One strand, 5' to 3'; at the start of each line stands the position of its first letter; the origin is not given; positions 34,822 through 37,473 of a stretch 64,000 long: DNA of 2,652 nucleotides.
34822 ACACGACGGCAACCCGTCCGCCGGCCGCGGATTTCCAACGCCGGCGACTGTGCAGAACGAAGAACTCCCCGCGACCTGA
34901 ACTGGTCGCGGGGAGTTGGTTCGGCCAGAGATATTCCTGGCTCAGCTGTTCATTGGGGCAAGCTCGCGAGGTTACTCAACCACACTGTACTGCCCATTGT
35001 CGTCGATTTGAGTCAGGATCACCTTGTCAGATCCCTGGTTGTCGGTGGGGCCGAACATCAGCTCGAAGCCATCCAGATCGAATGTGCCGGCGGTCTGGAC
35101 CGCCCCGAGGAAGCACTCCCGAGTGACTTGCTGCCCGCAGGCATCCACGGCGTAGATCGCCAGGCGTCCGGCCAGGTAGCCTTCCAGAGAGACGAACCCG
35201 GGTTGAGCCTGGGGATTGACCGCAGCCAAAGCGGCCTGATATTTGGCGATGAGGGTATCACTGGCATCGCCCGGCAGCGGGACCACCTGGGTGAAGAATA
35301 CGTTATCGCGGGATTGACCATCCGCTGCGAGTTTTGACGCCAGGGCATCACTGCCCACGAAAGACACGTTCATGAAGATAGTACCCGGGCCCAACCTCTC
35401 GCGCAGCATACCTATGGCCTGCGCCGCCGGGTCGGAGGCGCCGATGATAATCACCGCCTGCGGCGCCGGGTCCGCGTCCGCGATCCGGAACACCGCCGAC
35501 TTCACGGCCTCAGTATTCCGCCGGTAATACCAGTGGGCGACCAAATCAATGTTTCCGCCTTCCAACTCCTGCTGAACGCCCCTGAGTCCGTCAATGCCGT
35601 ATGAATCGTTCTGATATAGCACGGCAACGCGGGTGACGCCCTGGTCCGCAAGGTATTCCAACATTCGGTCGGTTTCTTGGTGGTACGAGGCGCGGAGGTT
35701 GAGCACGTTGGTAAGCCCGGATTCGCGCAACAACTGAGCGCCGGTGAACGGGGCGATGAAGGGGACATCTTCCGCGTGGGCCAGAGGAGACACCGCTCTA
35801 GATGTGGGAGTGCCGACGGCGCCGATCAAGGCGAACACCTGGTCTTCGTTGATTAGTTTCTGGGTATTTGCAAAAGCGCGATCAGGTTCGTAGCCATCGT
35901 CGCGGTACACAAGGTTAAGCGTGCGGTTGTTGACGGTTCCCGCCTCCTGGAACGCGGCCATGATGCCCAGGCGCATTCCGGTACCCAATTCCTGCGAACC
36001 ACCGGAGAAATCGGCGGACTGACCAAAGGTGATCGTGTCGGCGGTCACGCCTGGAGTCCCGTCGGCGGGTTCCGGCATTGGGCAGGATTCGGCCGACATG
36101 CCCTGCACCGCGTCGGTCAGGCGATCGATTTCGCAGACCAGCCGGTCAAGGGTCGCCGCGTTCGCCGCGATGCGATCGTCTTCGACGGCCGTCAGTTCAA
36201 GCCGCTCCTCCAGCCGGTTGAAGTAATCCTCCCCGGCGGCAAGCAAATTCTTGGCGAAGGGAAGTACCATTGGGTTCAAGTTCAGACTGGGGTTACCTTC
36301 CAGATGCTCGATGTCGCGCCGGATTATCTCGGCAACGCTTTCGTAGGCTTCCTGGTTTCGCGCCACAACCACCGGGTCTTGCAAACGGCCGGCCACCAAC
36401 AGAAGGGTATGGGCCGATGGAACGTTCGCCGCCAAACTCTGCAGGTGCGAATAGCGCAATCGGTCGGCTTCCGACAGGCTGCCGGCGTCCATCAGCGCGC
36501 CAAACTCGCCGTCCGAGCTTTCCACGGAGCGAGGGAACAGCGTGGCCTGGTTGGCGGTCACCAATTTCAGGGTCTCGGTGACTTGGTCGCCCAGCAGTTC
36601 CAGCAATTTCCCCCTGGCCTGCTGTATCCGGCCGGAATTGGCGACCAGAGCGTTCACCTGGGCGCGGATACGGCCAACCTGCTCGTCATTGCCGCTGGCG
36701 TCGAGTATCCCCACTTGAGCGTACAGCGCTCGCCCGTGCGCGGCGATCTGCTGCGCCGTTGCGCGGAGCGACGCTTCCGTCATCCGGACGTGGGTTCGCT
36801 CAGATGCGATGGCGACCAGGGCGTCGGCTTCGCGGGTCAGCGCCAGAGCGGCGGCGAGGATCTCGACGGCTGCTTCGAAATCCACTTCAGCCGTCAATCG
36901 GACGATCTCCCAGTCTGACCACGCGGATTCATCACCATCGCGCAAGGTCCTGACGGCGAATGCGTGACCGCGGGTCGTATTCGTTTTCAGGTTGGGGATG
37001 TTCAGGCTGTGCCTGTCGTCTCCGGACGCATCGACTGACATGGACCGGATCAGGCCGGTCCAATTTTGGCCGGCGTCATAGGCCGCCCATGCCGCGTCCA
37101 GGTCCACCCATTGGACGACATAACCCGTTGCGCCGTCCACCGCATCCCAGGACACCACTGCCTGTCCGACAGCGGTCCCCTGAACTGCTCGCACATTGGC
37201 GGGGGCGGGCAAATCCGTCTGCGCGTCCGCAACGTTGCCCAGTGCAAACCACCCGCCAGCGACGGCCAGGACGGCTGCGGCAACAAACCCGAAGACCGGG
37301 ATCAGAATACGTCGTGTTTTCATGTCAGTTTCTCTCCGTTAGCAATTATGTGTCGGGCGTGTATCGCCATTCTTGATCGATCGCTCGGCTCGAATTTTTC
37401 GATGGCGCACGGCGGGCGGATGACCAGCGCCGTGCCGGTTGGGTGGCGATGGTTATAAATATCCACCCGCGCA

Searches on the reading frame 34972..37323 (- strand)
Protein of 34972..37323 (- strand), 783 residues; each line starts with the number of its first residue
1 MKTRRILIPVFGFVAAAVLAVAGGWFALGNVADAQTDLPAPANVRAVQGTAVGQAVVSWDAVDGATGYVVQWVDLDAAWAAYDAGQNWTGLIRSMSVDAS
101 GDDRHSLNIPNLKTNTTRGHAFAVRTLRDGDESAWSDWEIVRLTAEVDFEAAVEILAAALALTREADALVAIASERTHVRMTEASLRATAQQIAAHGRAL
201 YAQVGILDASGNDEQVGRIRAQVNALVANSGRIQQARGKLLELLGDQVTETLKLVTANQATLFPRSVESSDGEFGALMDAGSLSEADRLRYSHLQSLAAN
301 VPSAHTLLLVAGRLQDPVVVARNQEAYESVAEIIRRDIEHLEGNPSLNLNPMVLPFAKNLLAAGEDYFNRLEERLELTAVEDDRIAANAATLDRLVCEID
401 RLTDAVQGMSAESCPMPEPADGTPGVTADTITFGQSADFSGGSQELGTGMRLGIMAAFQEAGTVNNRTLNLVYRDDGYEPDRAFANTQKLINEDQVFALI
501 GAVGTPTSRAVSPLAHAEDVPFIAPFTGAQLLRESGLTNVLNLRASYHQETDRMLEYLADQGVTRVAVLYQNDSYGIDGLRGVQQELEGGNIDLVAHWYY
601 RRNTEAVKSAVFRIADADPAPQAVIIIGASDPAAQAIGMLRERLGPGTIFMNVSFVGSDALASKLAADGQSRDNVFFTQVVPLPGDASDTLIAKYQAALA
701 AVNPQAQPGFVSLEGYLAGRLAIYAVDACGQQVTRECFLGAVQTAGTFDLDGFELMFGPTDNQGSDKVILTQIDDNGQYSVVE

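Call 67: search_protein_families(library=pfam, proteins=[window:34972-37323:-], max_evalue=0.01)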
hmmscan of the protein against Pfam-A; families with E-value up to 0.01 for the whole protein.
window:34972-37323:- (783 aa): 4 families
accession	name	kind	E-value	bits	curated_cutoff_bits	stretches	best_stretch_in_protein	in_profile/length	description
PF13458.12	Peripla_BP_6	-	4.9e-49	168.3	31.7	1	430-778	1-343/343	Periplasmic binding protein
PF01094.35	ANF_receptor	-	3.3e-12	46.6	25.4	1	464-631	20-188/353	Receptor family ligand binding region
PF13433.12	Peripla_BP_5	-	0.0002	21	27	1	444-782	18-345/363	Periplasmic binding protein domain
PF16383.10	DUF4992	-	0.0033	17.6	29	1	28-78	39-89/183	Domain of unknown function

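Call 68: search_protein_families(library=padloc, proteins=[window:34972-37323:-], max_evalue=0.01)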
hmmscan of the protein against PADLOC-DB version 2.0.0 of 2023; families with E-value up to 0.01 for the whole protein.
window:34972-37323:- (783 aa): 0 families
